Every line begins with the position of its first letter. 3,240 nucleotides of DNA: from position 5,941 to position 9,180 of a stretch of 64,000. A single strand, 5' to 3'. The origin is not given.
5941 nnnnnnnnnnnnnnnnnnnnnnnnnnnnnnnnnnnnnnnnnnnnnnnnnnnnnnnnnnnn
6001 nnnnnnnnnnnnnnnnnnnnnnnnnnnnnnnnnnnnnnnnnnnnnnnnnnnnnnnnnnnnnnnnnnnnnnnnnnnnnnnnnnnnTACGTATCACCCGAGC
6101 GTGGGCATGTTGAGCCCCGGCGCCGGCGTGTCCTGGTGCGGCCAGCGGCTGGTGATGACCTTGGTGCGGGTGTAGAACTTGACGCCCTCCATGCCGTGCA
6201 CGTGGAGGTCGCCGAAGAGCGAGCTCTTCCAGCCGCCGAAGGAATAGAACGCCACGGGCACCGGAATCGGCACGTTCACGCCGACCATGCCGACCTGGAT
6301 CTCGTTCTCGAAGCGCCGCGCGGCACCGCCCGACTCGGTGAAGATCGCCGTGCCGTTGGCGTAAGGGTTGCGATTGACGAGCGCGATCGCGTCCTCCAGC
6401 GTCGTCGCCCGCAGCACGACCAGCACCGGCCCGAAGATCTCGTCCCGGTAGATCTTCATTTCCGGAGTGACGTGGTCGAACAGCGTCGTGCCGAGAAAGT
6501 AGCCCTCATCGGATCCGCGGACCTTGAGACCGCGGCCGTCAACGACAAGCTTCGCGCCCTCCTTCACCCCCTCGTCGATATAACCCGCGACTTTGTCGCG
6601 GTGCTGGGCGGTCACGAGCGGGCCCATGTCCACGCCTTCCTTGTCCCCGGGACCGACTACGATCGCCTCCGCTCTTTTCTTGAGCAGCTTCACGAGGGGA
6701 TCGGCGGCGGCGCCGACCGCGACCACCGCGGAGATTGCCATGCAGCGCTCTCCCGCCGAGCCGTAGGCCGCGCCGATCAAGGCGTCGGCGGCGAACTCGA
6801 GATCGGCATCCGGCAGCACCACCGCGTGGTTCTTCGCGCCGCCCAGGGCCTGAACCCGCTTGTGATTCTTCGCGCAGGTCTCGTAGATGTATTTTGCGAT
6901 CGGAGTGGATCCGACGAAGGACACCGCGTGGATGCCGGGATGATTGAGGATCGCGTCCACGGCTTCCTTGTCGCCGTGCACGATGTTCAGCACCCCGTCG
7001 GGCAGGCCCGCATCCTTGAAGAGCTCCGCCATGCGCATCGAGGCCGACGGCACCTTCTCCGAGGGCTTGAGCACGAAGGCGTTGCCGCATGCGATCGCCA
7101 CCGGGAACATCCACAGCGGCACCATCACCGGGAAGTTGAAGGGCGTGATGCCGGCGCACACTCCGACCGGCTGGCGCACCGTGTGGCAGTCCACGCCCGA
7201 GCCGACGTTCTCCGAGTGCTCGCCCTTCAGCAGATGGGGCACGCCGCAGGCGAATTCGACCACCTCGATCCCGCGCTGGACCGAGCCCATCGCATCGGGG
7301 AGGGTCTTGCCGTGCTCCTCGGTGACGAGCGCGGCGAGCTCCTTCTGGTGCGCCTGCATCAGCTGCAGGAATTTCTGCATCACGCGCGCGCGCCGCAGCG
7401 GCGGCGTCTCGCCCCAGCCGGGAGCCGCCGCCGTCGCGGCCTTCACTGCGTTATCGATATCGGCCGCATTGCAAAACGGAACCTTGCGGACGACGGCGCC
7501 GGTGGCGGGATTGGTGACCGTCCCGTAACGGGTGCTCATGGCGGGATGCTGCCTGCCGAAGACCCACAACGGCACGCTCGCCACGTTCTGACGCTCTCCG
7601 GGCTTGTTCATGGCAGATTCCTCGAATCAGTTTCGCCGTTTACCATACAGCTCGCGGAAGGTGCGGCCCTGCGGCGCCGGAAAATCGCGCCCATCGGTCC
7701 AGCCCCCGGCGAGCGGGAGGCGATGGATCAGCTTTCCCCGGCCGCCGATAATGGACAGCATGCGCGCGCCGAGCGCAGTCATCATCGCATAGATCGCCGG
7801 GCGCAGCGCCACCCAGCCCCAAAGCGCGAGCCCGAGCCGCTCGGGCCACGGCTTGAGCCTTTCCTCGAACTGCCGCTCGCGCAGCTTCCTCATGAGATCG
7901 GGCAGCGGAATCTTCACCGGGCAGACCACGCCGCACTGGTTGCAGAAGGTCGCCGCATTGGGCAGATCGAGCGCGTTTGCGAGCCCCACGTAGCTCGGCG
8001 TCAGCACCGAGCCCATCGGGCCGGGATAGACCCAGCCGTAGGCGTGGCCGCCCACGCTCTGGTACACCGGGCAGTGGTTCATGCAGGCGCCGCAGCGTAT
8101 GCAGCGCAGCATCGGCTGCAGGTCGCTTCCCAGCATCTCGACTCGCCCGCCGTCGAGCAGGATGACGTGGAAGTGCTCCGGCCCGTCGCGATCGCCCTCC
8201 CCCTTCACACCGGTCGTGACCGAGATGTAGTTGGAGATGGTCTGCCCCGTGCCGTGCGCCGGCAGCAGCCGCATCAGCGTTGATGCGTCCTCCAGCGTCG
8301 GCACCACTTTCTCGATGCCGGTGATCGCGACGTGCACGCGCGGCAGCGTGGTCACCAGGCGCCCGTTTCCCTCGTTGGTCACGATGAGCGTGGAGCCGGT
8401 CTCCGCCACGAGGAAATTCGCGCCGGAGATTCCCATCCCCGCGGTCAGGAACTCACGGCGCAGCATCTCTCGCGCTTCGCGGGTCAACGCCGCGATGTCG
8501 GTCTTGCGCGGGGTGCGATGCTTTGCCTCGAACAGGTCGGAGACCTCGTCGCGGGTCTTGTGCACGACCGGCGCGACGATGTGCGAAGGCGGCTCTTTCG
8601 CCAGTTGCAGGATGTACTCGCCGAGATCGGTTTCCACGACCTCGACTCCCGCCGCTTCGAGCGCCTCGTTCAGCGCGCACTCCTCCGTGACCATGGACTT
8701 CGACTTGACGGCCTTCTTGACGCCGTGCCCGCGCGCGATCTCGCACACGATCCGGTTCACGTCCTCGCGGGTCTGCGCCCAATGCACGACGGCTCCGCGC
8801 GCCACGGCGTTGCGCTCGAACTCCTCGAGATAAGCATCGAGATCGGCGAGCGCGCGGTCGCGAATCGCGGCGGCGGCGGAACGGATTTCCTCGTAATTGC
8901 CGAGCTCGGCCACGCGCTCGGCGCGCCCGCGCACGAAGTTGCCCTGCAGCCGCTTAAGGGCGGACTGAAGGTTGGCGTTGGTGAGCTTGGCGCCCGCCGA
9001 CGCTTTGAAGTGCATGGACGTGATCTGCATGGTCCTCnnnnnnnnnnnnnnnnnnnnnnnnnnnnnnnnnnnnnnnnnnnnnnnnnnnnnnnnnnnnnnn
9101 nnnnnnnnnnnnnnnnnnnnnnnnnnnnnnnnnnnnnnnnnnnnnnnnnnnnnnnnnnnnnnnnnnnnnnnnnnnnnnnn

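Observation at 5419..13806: lutA, lutB and lutC are interleaved with three unrelated enzymes in an eight-gene translationally coupled operon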

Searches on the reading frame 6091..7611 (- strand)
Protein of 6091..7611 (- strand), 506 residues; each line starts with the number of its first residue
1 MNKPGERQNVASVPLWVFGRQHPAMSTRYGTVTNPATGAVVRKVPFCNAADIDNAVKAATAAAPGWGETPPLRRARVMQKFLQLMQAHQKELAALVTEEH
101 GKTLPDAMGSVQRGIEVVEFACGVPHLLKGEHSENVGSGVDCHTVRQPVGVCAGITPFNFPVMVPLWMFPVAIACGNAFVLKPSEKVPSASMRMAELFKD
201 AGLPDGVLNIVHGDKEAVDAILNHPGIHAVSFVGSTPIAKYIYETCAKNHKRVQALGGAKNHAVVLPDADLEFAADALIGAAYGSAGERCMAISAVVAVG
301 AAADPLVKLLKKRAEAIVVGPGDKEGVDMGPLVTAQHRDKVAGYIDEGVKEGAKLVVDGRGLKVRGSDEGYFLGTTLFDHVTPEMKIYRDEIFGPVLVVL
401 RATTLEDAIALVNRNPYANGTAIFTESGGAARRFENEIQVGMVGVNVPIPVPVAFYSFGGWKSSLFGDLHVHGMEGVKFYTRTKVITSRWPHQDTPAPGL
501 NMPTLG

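Call 4: search_protein_families(library=pfam, proteins=[window:6091-7611:-])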
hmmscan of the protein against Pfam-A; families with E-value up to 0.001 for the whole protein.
window:6091-7611:- (506 aa): 1 family
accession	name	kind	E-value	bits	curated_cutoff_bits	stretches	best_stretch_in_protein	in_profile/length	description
PF00171.27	Aldedh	-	4.7e-146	487.4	23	1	30-486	9-461/461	Aldehyde dehydrogenase family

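Call 5: search_protein_families(library=ncbifam, proteins=[window:6091-7611:-], max_evalue=0.001)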
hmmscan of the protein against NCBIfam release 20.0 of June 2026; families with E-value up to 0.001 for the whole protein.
window:6091-7611:- (506 aa): 44 families (the best 25 are shown)
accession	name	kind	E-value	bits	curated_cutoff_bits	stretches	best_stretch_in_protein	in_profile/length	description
TIGR01722.1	MMSDH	subfamily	1.7e-218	726.1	448.5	1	14-490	2-477/477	CoA-acylating methylmalonate-semialdehyde dehydrogenase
NF052305.1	DioxValDhHalo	equivalog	3.1e-102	343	750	1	30-487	22-480/483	2,5-dioxovalerate dehydrogenase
NF009725.0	PRK13252.1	equivalog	6.7e-96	321.6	593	1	13-487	7-478/488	betaine-aldehyde dehydrogenase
TIGR01804.1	BADH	equivalog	4e-95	319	668.6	1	28-482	13-465/467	betaine-aldehyde dehydrogenase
NF042993.1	AlphKGSA_gudD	equivalog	7.1e-93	311.9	770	1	19-487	10-479/481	alpha-ketoglutaric semialdehyde dehydrogenase GucD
TIGR02299.1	HpaE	equivalog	1.4e-90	304.3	638.35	1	19-487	7-475/488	5-carboxymethyl-2-hydroxymuconate semialdehyde dehydrogenase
NF010000.0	PRK13473.1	subfamily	2.8e-90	303.3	615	1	25-485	14-469/475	aminobutyraldehyde dehydrogenase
NF045735.1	PaDhStyDPseudo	equivalog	2.2e-87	293.8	850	1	17-486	7-479/483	phenylacetaldehyde dehydrogenase StyD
TIGR01780.1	SSADH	subfamily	2.4e-82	277.2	646.35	1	32-484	1-448/448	succinate-semialdehyde dehydrogenase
NF002852.0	PRK03137.1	subfamily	3.4e-80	270.3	648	1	31-489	53-513/514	L-glutamate gamma-semialdehyde dehydrogenase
NF045736.1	PaDhStyDRhodo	equivalog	1.3e-79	268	800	1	14-487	4-476/479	phenylacetaldehyde dehydrogenase StyD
NF006916.0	PRK09407.1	equivalog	6.2e-78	262.7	521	1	28-489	34-493/526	succinic semialdehyde dehydrogenase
TIGR03216.1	OH_muco_semi_DH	equivalog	5.3e-75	252.9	693.25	1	31-486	17-477/481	2-hydroxymuconic semialdehyde dehydrogenase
NF007352.0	PRK09847.1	equivalog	2.1e-73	247.5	850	1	16-475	23-481/495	aldehyde dehydrogenase PuuC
NF007497.0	PRK10090.1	equivalog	2.5e-73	247.5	500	1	15-486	9-475/480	aldehyde dehydrogenase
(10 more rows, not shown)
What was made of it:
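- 6091..7611 (-): CoA-acylating methylmalonate/malonate-semialdehyde dehydrogenase (506 aa). TIGR01722 scores 726 bits against a cutoff of 448.5 (call 5).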

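Call 27: search_solved_structures(query=window:6091-7611:-, max_evalue=1e-100, show_alignments=1)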
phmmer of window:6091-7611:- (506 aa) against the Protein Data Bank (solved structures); distinct sequences matched with E-value up to 1e-100: 10.
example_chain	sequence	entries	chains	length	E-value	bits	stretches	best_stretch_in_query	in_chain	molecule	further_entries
5tjr_A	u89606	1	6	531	1.6e-192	644.1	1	23-494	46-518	Methylmalonate-semialdehyde dehydrogenase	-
4zz7_A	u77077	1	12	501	5.4e-189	632.5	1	24-504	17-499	Methylmalonate-semialdehyde dehydrogenase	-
9q0d_A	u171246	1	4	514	1.3e-187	628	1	18-503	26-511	methylmalonate-semialdehyde dehydrogenase (CoA acylating)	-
4e4g_A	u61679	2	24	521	1.3e-182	611.4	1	17-504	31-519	Methylmalonate-semialdehyde dehydrogenase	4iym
9izv_A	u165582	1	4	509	2.5e-161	541.3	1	9-506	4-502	Methylmalonate-semialdehyde/malonate-semialdehyde dehydrogenase [acylating], mitochondrial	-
8xxq_A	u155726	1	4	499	6.7e-161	539.9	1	10-505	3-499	Methylmalonate-semialdehyde/malonate-semialdehyde dehydrogenase [acylating], mitochondrial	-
9izw_A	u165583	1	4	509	8.7e-161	539.5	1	9-506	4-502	Methylmalonate-semialdehyde/malonate-semialdehyde dehydrogenase [acylating], mitochondrial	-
9izx_A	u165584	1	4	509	1.6e-160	538.6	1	9-506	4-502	Methylmalonate-semialdehyde/malonate-semialdehyde dehydrogenase [acylating], mitochondrial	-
9izu_C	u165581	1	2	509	1.6e-160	538.6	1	9-506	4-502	Methylmalonate-semialdehyde/malonate-semialdehyde dehydrogenase [acylating], mitochondrial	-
1t90_A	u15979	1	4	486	2.1e-148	498.6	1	19-494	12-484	Probable methylmalonate-semialdehyde dehydrogenase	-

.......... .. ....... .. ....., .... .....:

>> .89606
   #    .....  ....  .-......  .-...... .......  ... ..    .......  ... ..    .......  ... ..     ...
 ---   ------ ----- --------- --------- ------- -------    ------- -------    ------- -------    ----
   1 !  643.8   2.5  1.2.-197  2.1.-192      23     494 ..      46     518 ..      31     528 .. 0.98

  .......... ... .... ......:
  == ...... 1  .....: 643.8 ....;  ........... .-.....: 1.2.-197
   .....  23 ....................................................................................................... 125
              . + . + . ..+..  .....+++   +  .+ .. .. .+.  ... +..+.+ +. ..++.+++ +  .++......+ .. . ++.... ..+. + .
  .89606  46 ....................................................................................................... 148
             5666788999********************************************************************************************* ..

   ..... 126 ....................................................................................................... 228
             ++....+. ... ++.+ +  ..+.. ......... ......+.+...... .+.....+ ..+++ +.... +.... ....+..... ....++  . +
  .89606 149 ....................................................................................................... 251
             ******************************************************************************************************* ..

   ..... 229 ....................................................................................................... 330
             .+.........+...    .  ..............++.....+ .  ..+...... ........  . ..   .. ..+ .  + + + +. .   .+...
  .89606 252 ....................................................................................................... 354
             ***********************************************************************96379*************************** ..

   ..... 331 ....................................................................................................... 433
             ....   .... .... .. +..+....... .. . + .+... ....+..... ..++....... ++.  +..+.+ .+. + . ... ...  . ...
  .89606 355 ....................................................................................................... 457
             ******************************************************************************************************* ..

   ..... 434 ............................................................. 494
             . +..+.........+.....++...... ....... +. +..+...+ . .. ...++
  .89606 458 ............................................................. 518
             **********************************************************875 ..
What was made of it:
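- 6091..7611 (-): It scores 644 bits to PDB 5tjr and 632 bits to 4zz7 (call 27).
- On CoA-acylating methylmalonate/malonate-semialdehyde dehydrogenase: 644 bits to PDB 5tjr and 632 bits to 4zz7 (call 27).
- The MMSDH is canonical (calls 5, 27).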

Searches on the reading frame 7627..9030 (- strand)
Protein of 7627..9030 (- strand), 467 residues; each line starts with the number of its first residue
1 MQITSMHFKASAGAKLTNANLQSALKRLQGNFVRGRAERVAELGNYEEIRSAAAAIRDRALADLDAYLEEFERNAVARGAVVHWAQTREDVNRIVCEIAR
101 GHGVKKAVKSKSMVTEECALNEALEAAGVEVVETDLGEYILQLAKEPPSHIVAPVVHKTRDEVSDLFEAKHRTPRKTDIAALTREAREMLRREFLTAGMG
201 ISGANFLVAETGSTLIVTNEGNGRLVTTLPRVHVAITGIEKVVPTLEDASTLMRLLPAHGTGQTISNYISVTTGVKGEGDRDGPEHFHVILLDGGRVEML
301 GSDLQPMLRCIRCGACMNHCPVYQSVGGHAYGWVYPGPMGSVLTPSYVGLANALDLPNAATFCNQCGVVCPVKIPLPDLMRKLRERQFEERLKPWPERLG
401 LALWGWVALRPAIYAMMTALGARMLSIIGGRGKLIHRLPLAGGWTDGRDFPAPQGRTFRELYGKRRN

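Call 4: search_protein_families(library=pfam, proteins=[window:7627-9030:-])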
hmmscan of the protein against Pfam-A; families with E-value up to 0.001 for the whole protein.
window:7627-9030:- (467 aa): 7 families
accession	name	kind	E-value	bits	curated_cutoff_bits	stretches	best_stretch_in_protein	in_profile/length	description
PF02589.21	LUD_dom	-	2.5e-50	171.3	22.6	1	68-292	1-189/189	LUD domain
PF13183.11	Fer4_8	-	7.5e-11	42.8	27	1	307-374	2-68/68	4Fe-4S dicluster domain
PF11870.13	LutB_C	-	1.1e-09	39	26.8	1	392-465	22-86/88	Lactate utilisation protein B, C-terminal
PF13187.11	Fer4_9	-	7.6e-06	26.3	27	0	304-322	31-49/52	4Fe-4S dicluster domain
PF13534.11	Fer4_17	-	8.7e-06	26.6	22.2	1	309-374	1-60/61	4Fe-4S dicluster domain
PF13237.11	Fer4_10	-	1.9e-05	24.9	25.5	0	309-322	8-21/53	4Fe-4S dicluster domain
PF00037.32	Fer4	-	0.00033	20.8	21.1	1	309-322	7-20/24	4Fe-4S binding domain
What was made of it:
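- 7627..9030 (-): LutB (467 aa; LUD domain, 4Fe-4S dicluster, LutB_C). PF02589, PF13183 and PF11870 (call 4).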

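Call 5: search_protein_families(library=ncbifam, proteins=[window:7627-9030:-], max_evalue=0.001)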
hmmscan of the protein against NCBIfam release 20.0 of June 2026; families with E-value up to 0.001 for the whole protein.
window:7627-9030:- (467 aa): 6 families
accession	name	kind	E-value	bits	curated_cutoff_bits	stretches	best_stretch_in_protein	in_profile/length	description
TIGR00273.1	TIGR00273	equivalog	1.8e-137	458.8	444.8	1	18-451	3-432/432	LutB/LldF family L-lactate oxidation iron-sulfur protein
NF045670.1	quin_L_LdhH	equivalog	8.8e-133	444.1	800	1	9-464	3-457/706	L-lactate dehydrogenase (quinone) large subunit LdhH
NF008369.0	PRK11168.1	equivalog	4.2e-08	32.5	278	1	309-464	12-156/401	anaerobic glycerol-3-phosphate dehydrogenase subunit C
NF045663.1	diclust_near_Sec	equivalog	6.4e-05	21.2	530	1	309-393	305-388/759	pyridine nucleotide-disulfide oxidoreductase/dicluster-binding protein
TIGR03379.1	glycerol3P_GlpC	equivalog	0.00017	20.5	279.9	1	309-394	6-86/397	anaerobic glycerol-3-phosphate dehydrogenase subunit GlpC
NF008434.0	PRK11274.1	equivalog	0.00075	18.5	333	0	308-425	23-140/409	glycolate oxidase subunit GlcF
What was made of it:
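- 7627..9030 (-): TIGR00273 scores 458.8, above its cutoff of 444.8 (call 5).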

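Call 39: search_solved_structures(query=window:7627-9030:-, max_evalue=0.00001)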
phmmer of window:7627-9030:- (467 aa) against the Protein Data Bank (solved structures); distinct sequences matched with E-value up to 0.00001: 0.
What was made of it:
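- On LutABC L-lactate utilisation complex: No solved structure of a LutB relative is available (call 39).
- Tried and rejected: A search of solved structures with LutB found nothing (call 39).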
